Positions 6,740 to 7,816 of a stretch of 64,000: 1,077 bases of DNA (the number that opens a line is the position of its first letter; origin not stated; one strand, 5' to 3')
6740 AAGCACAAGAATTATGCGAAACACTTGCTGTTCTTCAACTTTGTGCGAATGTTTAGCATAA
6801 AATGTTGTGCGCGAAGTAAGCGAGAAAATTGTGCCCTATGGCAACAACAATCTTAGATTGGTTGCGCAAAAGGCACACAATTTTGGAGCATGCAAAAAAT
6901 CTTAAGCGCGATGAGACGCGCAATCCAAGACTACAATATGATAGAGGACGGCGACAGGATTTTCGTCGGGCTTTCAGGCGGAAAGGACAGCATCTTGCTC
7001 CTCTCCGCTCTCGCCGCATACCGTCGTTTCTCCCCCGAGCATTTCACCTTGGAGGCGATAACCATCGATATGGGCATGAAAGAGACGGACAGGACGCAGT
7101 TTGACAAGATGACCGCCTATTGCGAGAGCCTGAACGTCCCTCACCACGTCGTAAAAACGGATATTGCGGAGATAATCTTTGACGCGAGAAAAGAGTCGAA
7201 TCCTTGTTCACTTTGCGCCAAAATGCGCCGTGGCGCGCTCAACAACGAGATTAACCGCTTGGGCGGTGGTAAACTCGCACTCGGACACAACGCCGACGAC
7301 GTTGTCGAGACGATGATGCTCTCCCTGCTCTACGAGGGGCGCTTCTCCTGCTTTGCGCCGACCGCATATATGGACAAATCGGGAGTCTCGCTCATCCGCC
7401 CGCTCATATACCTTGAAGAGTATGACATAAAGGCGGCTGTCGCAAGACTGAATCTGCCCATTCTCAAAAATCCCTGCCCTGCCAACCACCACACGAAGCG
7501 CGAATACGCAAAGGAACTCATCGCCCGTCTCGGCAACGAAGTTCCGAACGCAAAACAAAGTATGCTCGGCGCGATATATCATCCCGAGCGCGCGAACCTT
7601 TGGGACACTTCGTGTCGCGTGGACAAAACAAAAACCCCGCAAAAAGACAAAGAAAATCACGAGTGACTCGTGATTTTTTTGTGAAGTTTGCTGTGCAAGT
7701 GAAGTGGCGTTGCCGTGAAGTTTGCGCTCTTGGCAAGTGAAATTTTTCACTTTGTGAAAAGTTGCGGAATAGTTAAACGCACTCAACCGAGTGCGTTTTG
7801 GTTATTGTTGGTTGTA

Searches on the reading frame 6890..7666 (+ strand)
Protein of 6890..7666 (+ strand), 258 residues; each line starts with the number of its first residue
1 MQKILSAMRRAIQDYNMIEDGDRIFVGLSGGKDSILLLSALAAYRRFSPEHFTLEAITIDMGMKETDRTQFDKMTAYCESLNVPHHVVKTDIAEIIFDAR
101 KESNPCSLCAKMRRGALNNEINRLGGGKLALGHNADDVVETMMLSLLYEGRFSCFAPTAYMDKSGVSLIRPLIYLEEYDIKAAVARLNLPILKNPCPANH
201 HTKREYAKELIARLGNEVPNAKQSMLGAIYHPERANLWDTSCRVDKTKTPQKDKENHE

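Call 5: search_protein_families(library=pfam, proteins=[window:6890-7666:+], max_evalue=0.001)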
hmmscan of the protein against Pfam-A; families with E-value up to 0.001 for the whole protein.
window:6890-7666:+ (258 aa): 2 families
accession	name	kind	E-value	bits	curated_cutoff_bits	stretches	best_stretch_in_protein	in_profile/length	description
PF01171.26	ATP_bind_3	-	6.6e-19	68.8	27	1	24-198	2-170/182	PP-loop family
PF03054.22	tRNA_Me_trans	-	0.00028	21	20.6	1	23-138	2-131/202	tRNA methyl transferase HUP domain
